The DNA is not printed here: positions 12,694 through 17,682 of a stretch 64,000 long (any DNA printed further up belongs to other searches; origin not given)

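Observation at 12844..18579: Two-gene island: MBL-fold hydrolase + 1562-aa trypsin-like protease/P-loop NTPase giant protein (candidate anti-phage STAND-type system; AVAST type 1-like but without a third gene)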

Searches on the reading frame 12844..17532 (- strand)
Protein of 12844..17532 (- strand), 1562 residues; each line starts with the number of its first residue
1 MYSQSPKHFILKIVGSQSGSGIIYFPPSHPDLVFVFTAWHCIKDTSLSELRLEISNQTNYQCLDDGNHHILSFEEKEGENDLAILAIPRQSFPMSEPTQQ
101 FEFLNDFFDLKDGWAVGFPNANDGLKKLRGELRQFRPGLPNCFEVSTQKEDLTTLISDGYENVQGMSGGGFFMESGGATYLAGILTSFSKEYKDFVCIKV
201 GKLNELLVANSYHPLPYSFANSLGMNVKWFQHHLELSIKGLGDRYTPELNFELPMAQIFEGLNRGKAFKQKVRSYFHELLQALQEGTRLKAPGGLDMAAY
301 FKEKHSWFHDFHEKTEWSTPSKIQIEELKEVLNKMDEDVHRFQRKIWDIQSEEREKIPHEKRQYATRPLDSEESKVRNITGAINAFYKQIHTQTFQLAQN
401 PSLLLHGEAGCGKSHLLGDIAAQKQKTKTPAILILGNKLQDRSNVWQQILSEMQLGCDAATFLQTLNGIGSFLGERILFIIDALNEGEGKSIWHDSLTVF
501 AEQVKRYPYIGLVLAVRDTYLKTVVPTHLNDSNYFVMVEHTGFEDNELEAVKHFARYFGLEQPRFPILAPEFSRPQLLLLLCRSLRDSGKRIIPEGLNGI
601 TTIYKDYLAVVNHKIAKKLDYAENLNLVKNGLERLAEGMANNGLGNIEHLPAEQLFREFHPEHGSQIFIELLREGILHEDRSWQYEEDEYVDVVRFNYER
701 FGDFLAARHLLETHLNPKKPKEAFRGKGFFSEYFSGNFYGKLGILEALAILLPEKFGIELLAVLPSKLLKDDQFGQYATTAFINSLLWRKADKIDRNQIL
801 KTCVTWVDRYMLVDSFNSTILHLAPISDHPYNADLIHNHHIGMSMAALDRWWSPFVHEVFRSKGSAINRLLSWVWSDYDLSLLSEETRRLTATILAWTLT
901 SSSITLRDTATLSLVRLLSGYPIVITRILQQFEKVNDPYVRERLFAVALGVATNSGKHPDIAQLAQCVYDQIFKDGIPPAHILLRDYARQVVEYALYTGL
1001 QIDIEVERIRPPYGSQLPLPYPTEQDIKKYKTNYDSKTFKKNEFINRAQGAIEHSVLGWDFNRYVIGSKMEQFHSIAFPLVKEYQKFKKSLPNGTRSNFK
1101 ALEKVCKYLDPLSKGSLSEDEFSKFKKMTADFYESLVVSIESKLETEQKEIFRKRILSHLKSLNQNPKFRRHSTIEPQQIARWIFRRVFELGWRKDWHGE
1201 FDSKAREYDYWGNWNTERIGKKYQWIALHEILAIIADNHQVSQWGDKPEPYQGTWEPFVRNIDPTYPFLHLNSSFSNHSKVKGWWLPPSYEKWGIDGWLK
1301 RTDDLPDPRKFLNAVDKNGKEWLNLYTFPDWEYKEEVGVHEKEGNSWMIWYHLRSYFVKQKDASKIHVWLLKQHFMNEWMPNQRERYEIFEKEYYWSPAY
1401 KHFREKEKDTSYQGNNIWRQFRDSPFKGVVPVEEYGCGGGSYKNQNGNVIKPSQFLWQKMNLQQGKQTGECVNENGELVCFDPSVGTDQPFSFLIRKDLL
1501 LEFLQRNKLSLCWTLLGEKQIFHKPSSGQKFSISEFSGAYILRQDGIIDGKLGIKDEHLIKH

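Call 3: search_protein_families(library=pfam, proteins=[window:12844-17532:-], max_evalue=0.01)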
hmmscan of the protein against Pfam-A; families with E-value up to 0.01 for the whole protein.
window:12844-17532:- (1562 aa): 5 families
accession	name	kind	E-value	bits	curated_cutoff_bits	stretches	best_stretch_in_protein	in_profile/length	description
PF13401.12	AAA_22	-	1.1e-05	26.2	27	1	401-461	6-67/130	AAA domain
PF25201.1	nSTAND6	-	1.6e-05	25.4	27.7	1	389-453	7-71/148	Novel STAND NTPase 6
PF05729.18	NACHT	-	0.00035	20.9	26.7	1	403-548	3-156/167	NACHT domain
PF24883.2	NPHP3_N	-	0.0056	17.3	24.8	0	398-431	20-53/164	Nephrocystin 3, N-terminal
PF13191.12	AAA_16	-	0.007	17.3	32.6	0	400-425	24-49/167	AAA ATPase domain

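Call 4: search_protein_families(library=padloc, proteins=[window:12844-17532:-], max_evalue=0.01)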
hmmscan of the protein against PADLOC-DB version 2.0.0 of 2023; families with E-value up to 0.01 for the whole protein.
window:12844-17532:- (1562 aa): 10 families
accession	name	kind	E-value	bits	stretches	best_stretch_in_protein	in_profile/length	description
PDLC02163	Avs2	-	0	1206.7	1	16-1556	23-1574/1576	-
PDLC02164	Avs2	-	0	1203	1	193-1552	139-1492/1504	-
PDLC02165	Avs2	-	0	1118.1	1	198-1552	11-1369/1375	-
PDLC02162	Avs2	-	7.4e-285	946.7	2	219-1076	162-995/1379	-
PDLC02161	Avs2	-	1.9e-165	550.8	1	194-1524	138-1455/1499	-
PDLC02166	Avs2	-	1.1e-131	438.7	1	222-1534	171-1453/1498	-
PDLC03855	LmuA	-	5.8e-21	73.3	1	12-212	13-200/425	-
PDLC03785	RT_UG9_large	-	1.9e-06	24.4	1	15-204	21-204/772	DRT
PDLC04700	PDC-M54A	-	1.4e-05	20.3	1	396-554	313-460/1657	-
PDLC02196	IetA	-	0.0015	16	1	372-423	94-145/374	-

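Call 5: search_protein_families(library=ncbifam, proteins=[window:12844-17532:-], max_evalue=0.01)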
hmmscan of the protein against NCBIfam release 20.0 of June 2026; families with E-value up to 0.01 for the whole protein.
window:12844-17532:- (1562 aa): 5 families
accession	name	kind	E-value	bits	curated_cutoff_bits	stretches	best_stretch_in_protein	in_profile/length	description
NF041813.1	Avs2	equivalog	0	1232.1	1000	1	238-1547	1-1315/1317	AVAST type 2 anti-phage system protein Avs2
NF000355.4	ribo_prot_ABC_F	equivalog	0.00016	20.6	380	1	302-434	232-377/499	ribosomal protection-like ABC-F family protein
NF006505.0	PRK08939.1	equivalog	0.00051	19.4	228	1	356-434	116-190/306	primosomal protein DnaI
TIGR03420.1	DnaA_homol_Hda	equivalog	0.0011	18.5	194.8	1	393-444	31-82/226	DnaA regulatory inactivator Hda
TIGR00362.1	DnaA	equivalog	0.0063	15.6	343.9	0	330-428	57-165/437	chromosomal replication initiator protein DnaA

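Call 11: find_homologous_proteins(query=window:12847-17532:-, max_evalue=1e-10)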
Query window:12847-17532:- (1562 aa): 352 proteins with E <= 1e-10 among 7800 candidates; the best 120 are listed.
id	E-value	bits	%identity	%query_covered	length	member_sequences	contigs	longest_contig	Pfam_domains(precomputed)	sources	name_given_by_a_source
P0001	0.0e+0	3689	100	100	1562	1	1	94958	PF25201.1,PF13401.13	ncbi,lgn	-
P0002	0.0e+0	3069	82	100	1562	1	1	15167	-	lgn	-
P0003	0.0e+0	3005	81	100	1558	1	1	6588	-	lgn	-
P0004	0.0e+0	2986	81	100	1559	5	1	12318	-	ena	-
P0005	0.0e+0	2944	80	100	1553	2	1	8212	-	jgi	jgi:hypothetical protein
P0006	0.0e+0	2942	80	100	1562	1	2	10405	-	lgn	-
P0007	0.0e+0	2940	79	100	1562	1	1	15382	-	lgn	-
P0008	0.0e+0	1305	42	99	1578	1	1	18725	-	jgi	jgi:hypothetical protein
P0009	0.0e+0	1153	39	99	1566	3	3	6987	PF13365.13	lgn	-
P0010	0.0e+0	1143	41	68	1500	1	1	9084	-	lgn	-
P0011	0.0e+0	1121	45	56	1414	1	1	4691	PF19964.6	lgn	-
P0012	0.0e+0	1054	37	99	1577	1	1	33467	PF13365.13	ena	-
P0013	0.0e+0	1052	40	66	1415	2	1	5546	-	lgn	-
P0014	0.0e+0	1021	36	98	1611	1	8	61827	-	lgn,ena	-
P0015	0.0e+0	1013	37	98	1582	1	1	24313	-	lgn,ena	-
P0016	7.2e-297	1006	36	98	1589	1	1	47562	PF13365.13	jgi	-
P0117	3.2e-193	663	33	74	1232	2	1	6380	-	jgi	jgi:hypothetical protein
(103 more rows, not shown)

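Call 13: find_encoding_contigs(protein=P0001, flank=10000, max_places=3)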
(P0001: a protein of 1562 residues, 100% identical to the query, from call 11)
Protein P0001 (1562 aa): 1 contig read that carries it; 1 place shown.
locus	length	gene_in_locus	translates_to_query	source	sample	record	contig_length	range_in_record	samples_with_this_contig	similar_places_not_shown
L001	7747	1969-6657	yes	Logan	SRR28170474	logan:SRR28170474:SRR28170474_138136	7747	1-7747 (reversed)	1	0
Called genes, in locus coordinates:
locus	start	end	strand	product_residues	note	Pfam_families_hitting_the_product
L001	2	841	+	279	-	?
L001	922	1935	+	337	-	PF00753:Lactamase_B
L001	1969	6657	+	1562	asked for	PF25201:nSTAND6 (faint), PF13401:AAA_22 (faint)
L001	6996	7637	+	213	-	PF04299:FMN_bind_2, PF01243:PNPOx_N (weak)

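Call 15: find_related_loci(query=A1, collection=genome_contigs, flank=8000)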
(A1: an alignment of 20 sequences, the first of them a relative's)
Query A1 (1562 aa) in genome_contigs; peptide patterns used: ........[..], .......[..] (x = any residue, [..] = any of these).
563 stretches matched a pattern; 532 encode a relative of the query (tblastn E <= 1e-3); the best 80 are kept; 80 distinct loci.
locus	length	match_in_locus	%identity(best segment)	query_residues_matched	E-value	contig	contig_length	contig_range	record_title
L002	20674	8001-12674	31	19-1557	0e+0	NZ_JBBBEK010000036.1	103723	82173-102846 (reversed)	Pontibacter sp. 13R65 contig36, whole genome shotgun sequence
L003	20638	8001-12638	31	12-1552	0e+0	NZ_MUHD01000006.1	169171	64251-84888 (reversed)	Flavobacterium plurextorum strain CCUG 60112 WGS0045_contig_6, whole genome shotgun sequence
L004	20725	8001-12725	30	6-1556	0e+0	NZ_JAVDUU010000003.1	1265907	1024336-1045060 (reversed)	Mucilaginibacter pocheonensis strain 3262 Ga0454449_03, whole genome shotgun sequence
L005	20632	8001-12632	30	18-1547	0e+0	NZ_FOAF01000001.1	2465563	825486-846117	Olivibacter domesticus strain DSM 18733, whole genome shotgun sequence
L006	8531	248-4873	31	15-1552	0e+0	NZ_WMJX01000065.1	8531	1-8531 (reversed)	Myroides albus strain BIT-d1 Scaffold65, whole genome shotgun sequence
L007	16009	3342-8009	31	19-1554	0e+0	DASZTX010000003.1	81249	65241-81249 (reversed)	MAG TPA_asm: Mucilaginibacter sp. isolate SMAG_U6088 k141_904003, whole genome shotgun sequence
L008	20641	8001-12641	30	19-1552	0e+0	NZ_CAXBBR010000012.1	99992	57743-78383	MAG: uncultured Flavobacterium sp. isolate ERR2762137_concoct_89 ERZ3421854.122, whole genome shotgun sequence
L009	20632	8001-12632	30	19-1554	0e+0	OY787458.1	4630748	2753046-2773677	MAG: Prolixibacteraceae bacterium isolate 3e180d78-b16b-4e2f-b019-31c500a4e19a genome assembly, chromosome: 1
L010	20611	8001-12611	31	19-1547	0e+0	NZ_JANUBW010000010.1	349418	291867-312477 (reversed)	Niastella sp. OAS944 Ga0395978_10, whole genome shotgun sequence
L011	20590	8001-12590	31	19-1540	0e+0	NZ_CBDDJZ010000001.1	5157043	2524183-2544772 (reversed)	MAG: Marinoscillum sp. isolate f5e48981-4bc1-4efa-9df2-876707600a5c contig_1, whole genome shotgun sequence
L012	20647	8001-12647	31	14-1554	0e+0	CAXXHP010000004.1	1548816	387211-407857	MAG: Prolixibacteraceae bacterium isolate 49dd0702-3ab6-43b8-9f57-a8022a7e3c9c genome assembly, contig: contig_4, whole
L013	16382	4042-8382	31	117-1559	0e+0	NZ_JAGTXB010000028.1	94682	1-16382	Chitinophaga hostae strain 2R12 28, whole genome shotgun sequence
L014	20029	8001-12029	32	219-1562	0e+0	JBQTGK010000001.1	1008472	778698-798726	Marinifilum sp. RC60d5 c_000000000001, whole genome shotgun sequence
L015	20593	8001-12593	30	19-1530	0e+0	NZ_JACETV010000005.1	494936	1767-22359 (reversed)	Emticicia sp. BO119 contig5, whole genome shotgun sequence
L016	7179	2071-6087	33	215-1547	0e+0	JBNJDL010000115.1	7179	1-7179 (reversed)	MAG: Bacillota bacterium isolate Y23_45dBSd4.bin.60 NODE_5639_length_7179_cov_9.733051, whole genome shotgun sequence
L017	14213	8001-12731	29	19-1556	0e+0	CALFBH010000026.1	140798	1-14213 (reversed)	MAG: uncultured Saprospiraceae bacterium isolate H3_Bin_Bin_187_1 genome assembly, contig: c_000003405363, whole genome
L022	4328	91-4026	31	229-1547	0e+0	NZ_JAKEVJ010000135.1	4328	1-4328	Shewanella sp. Isolate7 strain M14-00201 scaffold135.1, whole genome shotgun sequence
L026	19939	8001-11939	31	229-1547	0e+0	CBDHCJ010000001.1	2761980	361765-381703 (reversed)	MAG: uncultured Colwellia sp. isolate 46f9b57c-7436-4363-8f7f-1b93e34605fe genome assembly, contig: contig_1, whole geno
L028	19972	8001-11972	32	229-1547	0e+0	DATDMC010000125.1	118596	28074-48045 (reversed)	MAG TPA_asm: Pyrinomonadaceae bacterium isolate SMAG_U400 k141_98079, whole genome shotgun sequence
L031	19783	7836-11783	31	225-1547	0e+0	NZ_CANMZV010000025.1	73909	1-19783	Uncultured Photobacterium sp. isolate N510-Z.fasta NODE_25, whole genome shotgun sequence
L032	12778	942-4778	32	225-1547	1e-178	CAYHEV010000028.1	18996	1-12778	MAG TPA_asm: uncultured Candidatus Bathyarchaeia archaeon isolate ERP119294_co4_392 genome assembly, contig: NODE_2629_l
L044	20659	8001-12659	31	19-1556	0e+0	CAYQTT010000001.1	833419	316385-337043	MAG TPA_asm: uncultured Lentimicrobiaceae bacterium isolate SRP302447_co1_787 genome assembly, contig: NODE_13_length_83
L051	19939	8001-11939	31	224-1556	0e+0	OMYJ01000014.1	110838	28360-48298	uncultured Bacteroidales bacterium isolate RUG083 genome assembly, contig: scaffold_110, whole genome shotgun sequence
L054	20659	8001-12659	31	19-1556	0e+0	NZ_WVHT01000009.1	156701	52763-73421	Hufsiella arboris strain HMF7647 9, whole genome shotgun sequence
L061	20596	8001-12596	30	19-1547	0e+0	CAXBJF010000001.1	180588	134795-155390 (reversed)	MAG TPA_asm: uncultured Flavobacteriales bacterium isolate ERR2762114_binner12_Refined_38 genome assembly, contig: ERZ34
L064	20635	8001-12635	30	19-1556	0e+0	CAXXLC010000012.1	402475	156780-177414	MAG: uncultured Saccharicrinis sp. isolate c1ede08c-f13d-4068-baae-104821a74b19 genome assembly, contig: contig_12, whol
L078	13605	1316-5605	29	117-1556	3e-146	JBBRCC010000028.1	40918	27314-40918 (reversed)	MAG: Cytophagales bacterium isolate Co_metawrap_2382 Cmw_2382_k141_4495948_length_40918_cov_10.9872, whole genome shotgu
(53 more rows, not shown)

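Call 36: search_solved_structures(query=window:12847-17532:-, max_evalue=0.01)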
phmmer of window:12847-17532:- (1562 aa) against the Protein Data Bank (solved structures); distinct sequences matched with E-value up to 0.01: 1.
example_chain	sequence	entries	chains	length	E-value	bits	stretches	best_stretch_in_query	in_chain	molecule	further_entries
9o4e_A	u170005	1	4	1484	3e-185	621.4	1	227-1543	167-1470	AVAST type 2 anti-phage system protein Avs2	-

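Call 50: find_encoding_contigs(protein=P0002, flank=6000, max_places=2)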
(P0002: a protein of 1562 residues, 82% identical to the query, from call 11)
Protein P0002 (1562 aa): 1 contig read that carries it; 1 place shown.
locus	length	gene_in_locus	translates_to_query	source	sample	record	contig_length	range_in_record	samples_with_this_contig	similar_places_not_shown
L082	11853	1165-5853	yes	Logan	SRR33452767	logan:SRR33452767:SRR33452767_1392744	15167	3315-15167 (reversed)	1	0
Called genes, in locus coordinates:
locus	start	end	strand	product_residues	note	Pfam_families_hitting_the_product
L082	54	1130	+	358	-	PF00753:Lactamase_B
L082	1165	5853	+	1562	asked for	-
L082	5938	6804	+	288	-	PF05168:HEPN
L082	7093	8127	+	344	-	PF06580:His_kinase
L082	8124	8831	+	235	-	PF00072:Response_reg, PF04397:LytTR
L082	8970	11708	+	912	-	PF07660:STN (faint), PF13620:CarboxypepD_reg, PF13715:CarbopepD_reg_2, PF07715:Plug, PF00593:TonB_dep_Rec_b-barrel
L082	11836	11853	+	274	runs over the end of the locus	PF14054:DUF4249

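Call 51: find_encoding_contigs(protein=P0008, flank=6000, max_places=2)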
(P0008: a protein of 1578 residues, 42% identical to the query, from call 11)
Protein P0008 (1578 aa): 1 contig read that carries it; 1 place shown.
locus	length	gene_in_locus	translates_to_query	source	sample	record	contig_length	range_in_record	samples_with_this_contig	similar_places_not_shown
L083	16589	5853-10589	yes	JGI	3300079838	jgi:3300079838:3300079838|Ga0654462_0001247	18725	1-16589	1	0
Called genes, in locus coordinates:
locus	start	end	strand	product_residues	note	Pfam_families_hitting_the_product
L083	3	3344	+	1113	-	?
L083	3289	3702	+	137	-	-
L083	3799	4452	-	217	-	-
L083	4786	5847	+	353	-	PF00753:Lactamase_B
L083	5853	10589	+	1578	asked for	-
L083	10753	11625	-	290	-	-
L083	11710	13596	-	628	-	PF18962:Por_Secre_tail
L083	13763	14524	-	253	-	PF01411:tRNA-synt_2c (weak)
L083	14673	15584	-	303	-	-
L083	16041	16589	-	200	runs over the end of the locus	-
